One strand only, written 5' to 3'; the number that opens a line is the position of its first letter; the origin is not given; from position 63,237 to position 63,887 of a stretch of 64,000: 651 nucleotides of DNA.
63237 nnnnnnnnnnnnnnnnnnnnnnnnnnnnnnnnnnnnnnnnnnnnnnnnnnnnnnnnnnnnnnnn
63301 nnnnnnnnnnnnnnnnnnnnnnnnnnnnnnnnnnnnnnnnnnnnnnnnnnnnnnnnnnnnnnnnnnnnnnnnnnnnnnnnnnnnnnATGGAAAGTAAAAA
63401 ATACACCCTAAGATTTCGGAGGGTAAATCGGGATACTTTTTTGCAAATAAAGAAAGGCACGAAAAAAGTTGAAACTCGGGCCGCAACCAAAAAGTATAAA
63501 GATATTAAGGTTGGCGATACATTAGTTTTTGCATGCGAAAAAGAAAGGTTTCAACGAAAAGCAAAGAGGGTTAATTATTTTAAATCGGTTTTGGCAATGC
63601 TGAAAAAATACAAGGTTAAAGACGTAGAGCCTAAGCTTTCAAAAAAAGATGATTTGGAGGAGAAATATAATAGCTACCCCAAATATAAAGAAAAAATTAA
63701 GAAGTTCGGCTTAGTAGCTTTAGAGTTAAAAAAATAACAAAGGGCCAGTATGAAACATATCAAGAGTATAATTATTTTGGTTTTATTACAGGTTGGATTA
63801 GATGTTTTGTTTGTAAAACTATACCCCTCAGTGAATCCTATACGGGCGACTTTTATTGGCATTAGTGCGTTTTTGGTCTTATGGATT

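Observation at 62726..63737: Translationally coupled SET-domain + ASCH-domain gene pair inside a defence island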

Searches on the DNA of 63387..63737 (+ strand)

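Call 61: search_rna_families(source=L001, threshold=gathering)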
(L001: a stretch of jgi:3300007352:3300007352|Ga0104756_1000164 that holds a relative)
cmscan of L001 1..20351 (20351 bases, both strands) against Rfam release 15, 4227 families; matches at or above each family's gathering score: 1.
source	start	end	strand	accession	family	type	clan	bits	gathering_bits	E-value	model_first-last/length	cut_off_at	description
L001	294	413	+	RF03000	LOOT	Gene; sRNA;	-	87.9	46.4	8.3e-16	1-121/121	no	LOOT RNA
